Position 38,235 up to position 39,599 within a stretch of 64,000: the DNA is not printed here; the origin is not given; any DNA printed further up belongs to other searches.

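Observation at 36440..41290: Nonulosonic-acid sub-cluster in which PseB is followed by an RmlD-like reductase instead of the PseC aminotransferase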

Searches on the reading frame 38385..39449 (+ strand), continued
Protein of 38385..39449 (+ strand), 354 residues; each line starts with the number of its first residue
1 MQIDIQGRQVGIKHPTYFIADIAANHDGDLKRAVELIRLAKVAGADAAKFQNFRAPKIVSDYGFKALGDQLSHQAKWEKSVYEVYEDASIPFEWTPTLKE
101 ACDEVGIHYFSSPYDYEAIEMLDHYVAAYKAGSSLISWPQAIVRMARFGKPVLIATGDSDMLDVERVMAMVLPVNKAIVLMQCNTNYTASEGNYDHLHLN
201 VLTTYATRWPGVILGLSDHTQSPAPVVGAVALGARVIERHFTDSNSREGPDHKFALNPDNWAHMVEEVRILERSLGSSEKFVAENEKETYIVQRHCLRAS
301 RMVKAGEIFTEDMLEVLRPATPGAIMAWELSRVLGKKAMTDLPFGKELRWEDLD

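Call 54: search_solved_structures(query=P0123, max_evalue=1e-10, show_alignments=5)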
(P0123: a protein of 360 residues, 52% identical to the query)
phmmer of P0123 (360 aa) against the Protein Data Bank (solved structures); distinct sequences matched with E-value up to 1e-10: 8.
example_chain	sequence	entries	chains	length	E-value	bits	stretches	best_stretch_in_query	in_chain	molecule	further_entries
1xuu_A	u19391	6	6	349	3.4e-40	141.6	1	5-355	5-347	polysialic acid capsule biosynthesis protein SiaC | N-acetylneuraminate synthase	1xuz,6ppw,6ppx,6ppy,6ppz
4ipj_A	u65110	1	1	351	7.9e-40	140.4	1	5-355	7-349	Polysialic acid capsule biosynthesis protein SiaC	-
4ipi_A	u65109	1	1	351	1.1e-39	140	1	5-355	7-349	Polysialic acid capsule biosynthesis protein SiaC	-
2wqp_A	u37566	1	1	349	8.3e-39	137.1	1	5-355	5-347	POLYSIALIC ACID CAPSULE BIOSYNTHESIS PROTEIN SIAC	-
1vli_A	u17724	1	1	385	1.7e-36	129.4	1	3-283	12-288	Spore coat polysaccharide biosynthesis protein spsE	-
8h2c_A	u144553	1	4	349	1.4e-33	119.9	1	17-323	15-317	Pseudaminic acid synthase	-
6ncs_A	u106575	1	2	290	6.1e-26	94.7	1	5-292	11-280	N-acetylneuraminic acid (Sialic acid) synthetase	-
3g8r_A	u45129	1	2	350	6.6e-17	65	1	18-356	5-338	Probable spore coat polysaccharide biosynthesis protein E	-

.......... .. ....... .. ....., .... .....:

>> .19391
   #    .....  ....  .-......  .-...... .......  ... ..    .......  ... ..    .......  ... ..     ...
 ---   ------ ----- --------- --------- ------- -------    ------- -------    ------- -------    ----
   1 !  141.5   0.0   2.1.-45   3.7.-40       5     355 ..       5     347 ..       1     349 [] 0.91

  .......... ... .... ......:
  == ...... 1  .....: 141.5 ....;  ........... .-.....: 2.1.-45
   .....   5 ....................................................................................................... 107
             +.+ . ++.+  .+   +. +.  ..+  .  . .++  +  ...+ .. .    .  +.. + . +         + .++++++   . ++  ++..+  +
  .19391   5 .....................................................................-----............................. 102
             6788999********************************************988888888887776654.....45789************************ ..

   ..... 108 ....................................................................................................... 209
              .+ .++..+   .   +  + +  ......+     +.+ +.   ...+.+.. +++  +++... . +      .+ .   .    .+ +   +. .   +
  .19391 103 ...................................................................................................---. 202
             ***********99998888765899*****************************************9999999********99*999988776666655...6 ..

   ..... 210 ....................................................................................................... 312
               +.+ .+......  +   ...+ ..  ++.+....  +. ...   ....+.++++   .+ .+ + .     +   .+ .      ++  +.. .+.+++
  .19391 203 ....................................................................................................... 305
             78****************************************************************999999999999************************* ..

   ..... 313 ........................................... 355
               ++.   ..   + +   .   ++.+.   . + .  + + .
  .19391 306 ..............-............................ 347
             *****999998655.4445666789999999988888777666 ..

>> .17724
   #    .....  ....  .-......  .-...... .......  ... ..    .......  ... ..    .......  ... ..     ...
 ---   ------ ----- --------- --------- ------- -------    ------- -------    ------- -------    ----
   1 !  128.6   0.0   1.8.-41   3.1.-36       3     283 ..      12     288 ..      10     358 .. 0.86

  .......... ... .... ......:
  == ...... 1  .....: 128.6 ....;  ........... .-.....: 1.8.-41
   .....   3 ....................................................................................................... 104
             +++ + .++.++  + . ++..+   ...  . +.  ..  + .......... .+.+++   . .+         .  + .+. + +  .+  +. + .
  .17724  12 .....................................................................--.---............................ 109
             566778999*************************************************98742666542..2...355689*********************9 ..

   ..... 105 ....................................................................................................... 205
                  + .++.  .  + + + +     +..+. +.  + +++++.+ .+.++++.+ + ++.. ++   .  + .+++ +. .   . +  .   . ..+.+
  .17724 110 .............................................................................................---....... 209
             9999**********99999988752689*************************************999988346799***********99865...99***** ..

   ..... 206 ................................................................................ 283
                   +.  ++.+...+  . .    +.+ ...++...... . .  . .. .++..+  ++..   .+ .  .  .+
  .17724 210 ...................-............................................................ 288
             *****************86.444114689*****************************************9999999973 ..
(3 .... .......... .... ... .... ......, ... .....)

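Call 56: find_encoding_contigs(protein=P0427, flank=8000, max_places=1)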
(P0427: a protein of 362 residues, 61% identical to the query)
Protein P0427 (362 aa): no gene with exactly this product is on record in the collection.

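Call 60: find_related_loci(query=A3, collection=metagenome_contigs, flank=7000)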
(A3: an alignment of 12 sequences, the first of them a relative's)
Query A3 (362 aa) in metagenome_contigs; peptide patterns used: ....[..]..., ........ (x = any residue, [..] = any of these).
600 stretches matched a pattern (row limit reached: there are more); 584 encode a relative of the query (tblastn E <= 1e-3); the best 80 are kept; 80 distinct loci.
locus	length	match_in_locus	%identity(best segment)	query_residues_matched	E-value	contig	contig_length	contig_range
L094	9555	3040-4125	74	1-362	0e+0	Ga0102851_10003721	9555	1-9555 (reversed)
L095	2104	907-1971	57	9-362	1e-152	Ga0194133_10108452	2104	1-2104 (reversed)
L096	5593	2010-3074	55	5-359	1e-137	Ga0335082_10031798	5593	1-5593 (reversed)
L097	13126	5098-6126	57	7-349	2e-136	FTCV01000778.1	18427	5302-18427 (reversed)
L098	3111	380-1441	57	4-357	4e-142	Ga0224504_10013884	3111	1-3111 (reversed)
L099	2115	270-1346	57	1-359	4e-145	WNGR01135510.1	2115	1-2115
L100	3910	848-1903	57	1-352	5e-139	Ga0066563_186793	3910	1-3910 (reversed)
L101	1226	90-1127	54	7-352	1e-148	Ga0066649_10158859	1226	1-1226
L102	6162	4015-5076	56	4-357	6e-136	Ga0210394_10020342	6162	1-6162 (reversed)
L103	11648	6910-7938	58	7-350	4e-135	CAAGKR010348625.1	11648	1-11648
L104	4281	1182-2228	58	4-352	2e-136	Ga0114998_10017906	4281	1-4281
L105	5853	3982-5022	56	6-357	2e-133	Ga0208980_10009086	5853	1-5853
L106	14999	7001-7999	57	7-339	2e-131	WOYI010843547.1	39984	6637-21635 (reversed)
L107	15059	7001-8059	55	5-357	3e-131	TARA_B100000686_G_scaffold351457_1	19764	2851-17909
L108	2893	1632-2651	55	1-341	2e-136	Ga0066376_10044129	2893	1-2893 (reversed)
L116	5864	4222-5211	58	5-333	2e-128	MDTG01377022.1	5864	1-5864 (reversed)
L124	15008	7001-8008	56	7-342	5e-125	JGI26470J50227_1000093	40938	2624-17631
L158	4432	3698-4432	57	6-250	5e-94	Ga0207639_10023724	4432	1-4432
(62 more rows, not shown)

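Call 75: find_homologous_proteins(query=P0419, max_evalue=1e-40)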
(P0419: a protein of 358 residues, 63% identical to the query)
Query P0419 (358 aa): 8000 proteins with E <= 1e-40 among 8000 candidates; the best 120 are listed.
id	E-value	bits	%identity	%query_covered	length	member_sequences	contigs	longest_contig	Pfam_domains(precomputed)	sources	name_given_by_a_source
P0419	4.8e-243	823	100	100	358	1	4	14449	PF03102.21,PF08666.18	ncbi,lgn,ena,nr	ncbi:MAG: N-acetylneuraminate synthase family protein [Neisseriaceae bacterium]|nr:N-acetylneuramina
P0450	1.9e-210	716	85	100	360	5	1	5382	PF03102.21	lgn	-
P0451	2.1e-208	709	85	100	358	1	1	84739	PF03102.21,PF08666.18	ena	-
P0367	7.7e-203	691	82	100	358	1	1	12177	PF03102.21,PF08666.18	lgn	-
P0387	3.1e-201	686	82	100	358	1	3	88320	PF03102.21,PF08666.18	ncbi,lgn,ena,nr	ncbi:MAG: N-acetylneuraminate synthase family protein [Lachnospiraceae bacterium]|nr:N-acetylneurami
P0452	9.3e-199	678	83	100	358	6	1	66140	PF03102.21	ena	-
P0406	3.5e-198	676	81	100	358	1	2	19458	PF03102.21,PF08666.18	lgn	-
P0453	5.1e-197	672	80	99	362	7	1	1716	PF03102.21,PF08666.18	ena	-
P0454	2.2e-195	667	79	100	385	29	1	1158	PF03102.21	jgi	-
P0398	3.6e-195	666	81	100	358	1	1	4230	PF03102.21,PF08666.18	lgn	-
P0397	7.8e-195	665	80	100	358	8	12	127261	PF03102.21,PF08666.18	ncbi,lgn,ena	-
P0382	9.2e-195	664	80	100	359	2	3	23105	PF03102.21,PF08666.18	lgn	-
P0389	2.9e-194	663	78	100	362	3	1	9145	PF03102.21,PF08666.18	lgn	-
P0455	7.1e-194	662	81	100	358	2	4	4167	PF03102.21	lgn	-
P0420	1.1e-193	661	79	100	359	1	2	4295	PF03102.21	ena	-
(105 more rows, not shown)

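Call 79: search_protein_families(library=ncbifam, proteins=[L116:614-1795:+, L158:1592-2770:+, L094:6403-7638:+, L091:7811-8989:+, L124:9692-10981:+, L094:4107-4646:+, L094:2145-3047:+, L094:3037-4125:+], max_evalue=1e-20)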
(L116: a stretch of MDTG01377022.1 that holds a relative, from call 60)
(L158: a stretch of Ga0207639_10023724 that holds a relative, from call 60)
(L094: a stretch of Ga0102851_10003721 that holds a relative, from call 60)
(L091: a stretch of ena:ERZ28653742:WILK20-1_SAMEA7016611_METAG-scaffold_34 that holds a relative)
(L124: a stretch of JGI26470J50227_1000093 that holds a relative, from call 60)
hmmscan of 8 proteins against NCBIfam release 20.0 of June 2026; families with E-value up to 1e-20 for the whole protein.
L116:614-1795:+ (394 aa): 7 families
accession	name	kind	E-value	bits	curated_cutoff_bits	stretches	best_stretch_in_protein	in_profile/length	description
TIGR03588.1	PseC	equivalog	4.8e-57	193.6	423.5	1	24-314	15-304/380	UDP-4-amino-4,6-dideoxy-N-acetyl-beta-L-altrosamine transaminase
TIGR04181.1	NHT_00031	hypoth_equivalog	4.6e-56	190.2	420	1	17-366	7-353/359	LegC family aminotransferase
NF008658.2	PRK11658.1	equivalog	9.6e-52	175.9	631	1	24-293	18-279/379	UDP-4-amino-4-deoxy-L-arabinose aminotransferase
NF008687.0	PRK11706.1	equivalog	8.9e-43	146.5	375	1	18-307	9-293/375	dTDP-4-amino-4,6-dideoxygalactose transaminase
TIGR02379.1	ECA_wecE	subfamily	1.7e-35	122.5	434.85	1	21-307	12-294/376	dTDP-4-amino-4,6-dideoxy-D-glucose transaminase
TIGR04427.1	PLP_DesI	equivalog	2.7e-35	122.2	650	1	27-225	39-234/390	dTDP-4-dehydro-6-deoxyglucose aminotransferase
NF011936.0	PRK15407.1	equivalog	2.1e-34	119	423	1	40-304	72-347/440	lipopolysaccharide biosynthesis protein RfbH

L158:1592-2770:+ (393 aa): 7 families
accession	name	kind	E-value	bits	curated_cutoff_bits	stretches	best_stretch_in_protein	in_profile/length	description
TIGR04181.1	NHT_00031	hypoth_equivalog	2.5e-62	210.8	420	1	6-308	7-310/359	LegC family aminotransferase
TIGR03588.1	PseC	equivalog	1.8e-61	208.2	423.5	1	10-300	12-301/380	UDP-4-amino-4,6-dideoxy-N-acetyl-beta-L-altrosamine transaminase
NF008658.2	PRK11658.1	equivalog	2.2e-55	187.8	631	1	7-287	12-283/379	UDP-4-amino-4-deoxy-L-arabinose aminotransferase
NF008687.0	PRK11706.1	equivalog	2.2e-53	181.4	375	1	10-303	12-299/375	dTDP-4-amino-4,6-dideoxygalactose transaminase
TIGR02379.1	ECA_wecE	subfamily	3e-44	151.3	434.85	1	11-288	13-285/376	dTDP-4-amino-4,6-dideoxy-D-glucose transaminase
NF011936.0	PRK15407.1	equivalog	9e-40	136.7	423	1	31-275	66-328/440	lipopolysaccharide biosynthesis protein RfbH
TIGR04427.1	PLP_DesI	equivalog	1.5e-37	129.6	650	1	18-288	41-291/390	dTDP-4-dehydro-6-deoxyglucose aminotransferase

L094:6403-7638:+ (412 aa): 7 families
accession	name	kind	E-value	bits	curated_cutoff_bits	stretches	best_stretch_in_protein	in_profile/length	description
TIGR04181.1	NHT_00031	hypoth_equivalog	2e-67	227.6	420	1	17-350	8-340/359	LegC family aminotransferase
TIGR03588.1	PseC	equivalog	9.5e-67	225.5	423.5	1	16-313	8-304/380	UDP-4-amino-4,6-dideoxy-N-acetyl-beta-L-altrosamine transaminase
NF008658.2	PRK11658.1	equivalog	1.6e-61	208.1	631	1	17-315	12-302/379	UDP-4-amino-4-deoxy-L-arabinose aminotransferase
NF008687.0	PRK11706.1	equivalog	3.9e-59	200.3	375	1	18-313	10-299/375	dTDP-4-amino-4,6-dideoxygalactose transaminase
TIGR02379.1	ECA_wecE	subfamily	7.2e-54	183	434.85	1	19-314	11-301/376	dTDP-4-amino-4,6-dideoxy-D-glucose transaminase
TIGR04427.1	PLP_DesI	equivalog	4.3e-43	147.9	650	1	19-313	32-306/390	dTDP-4-dehydro-6-deoxyglucose aminotransferase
NF011936.0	PRK15407.1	equivalog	4.5e-37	127.8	423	1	32-313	58-357/440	lipopolysaccharide biosynthesis protein RfbH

L091:7811-8989:+ (392 aa): 7 families
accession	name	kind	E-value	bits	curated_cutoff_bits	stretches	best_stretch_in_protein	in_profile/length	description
TIGR04181.1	NHT_00031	hypoth_equivalog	1.1e-64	218.6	420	1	4-340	8-341/359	LegC family aminotransferase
TIGR03588.1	PseC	equivalog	3.4e-60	204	423.5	1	3-300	8-304/380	UDP-4-amino-4,6-dideoxy-N-acetyl-beta-L-altrosamine transaminase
NF008658.2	PRK11658.1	equivalog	3.6e-59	200.3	631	1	28-309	34-309/379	UDP-4-amino-4-deoxy-L-arabinose aminotransferase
NF008687.0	PRK11706.1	equivalog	8.2e-54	182.8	375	1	7-299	12-298/375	dTDP-4-amino-4,6-dideoxygalactose transaminase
TIGR02379.1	ECA_wecE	subfamily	1.3e-46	159.1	434.85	1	8-297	13-297/376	dTDP-4-amino-4,6-dideoxy-D-glucose transaminase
NF011936.0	PRK15407.1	equivalog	1.6e-44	152.3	423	1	11-301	51-358/440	lipopolysaccharide biosynthesis protein RfbH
TIGR04427.1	PLP_DesI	equivalog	9.7e-41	140.2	650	1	14-387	40-383/390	dTDP-4-dehydro-6-deoxyglucose aminotransferase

L124:9692-10981:+ (430 aa): 7 families
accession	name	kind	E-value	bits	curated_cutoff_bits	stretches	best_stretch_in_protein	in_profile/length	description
TIGR03588.1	PseC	equivalog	3.1e-67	227.1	423.5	1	59-380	28-357/380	UDP-4-amino-4,6-dideoxy-N-acetyl-beta-L-altrosamine transaminase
TIGR04181.1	NHT_00031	hypoth_equivalog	1.4e-53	182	420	1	60-362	29-340/359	LegC family aminotransferase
NF008658.2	PRK11658.1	equivalog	6.2e-52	176.5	631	1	28-341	11-318/379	UDP-4-amino-4-deoxy-L-arabinose aminotransferase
TIGR04427.1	PLP_DesI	equivalog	2.5e-45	155.3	650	1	8-341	6-324/390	dTDP-4-dehydro-6-deoxyglucose aminotransferase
NF008687.0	PRK11706.1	equivalog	3.5e-44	151.1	375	1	65-360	35-332/375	dTDP-4-amino-4,6-dideoxygalactose transaminase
NF011936.0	PRK15407.1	equivalog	2.5e-42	145.1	423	1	30-250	33-262/440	lipopolysaccharide biosynthesis protein RfbH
TIGR02379.1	ECA_wecE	subfamily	1.5e-35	122.6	434.85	1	63-352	33-325/376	dTDP-4-amino-4,6-dideoxy-D-glucose transaminase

L094:4107-4646:+ (180 aa): 0 families

L094:2145-3047:+ (301 aa): 1 family
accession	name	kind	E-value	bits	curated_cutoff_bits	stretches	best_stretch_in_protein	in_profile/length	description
TIGR01214.1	rmlD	equivalog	5.3e-34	117.6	224.05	1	11-241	2-230/285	dTDP-4-dehydrorhamnose reductase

L094:3037-4125:+ (363 aa): 2 families
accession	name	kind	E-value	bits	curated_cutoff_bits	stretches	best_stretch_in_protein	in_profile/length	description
TIGR03569.1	NeuB_NnaB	equivalog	4.8e-83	278.9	399.65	1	21-344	1-320/329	N-acetylneuraminate synthase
TIGR03586.1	PseI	equivalog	3.8e-71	240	340.25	1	21-352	2-326/327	pseudaminic acid synthase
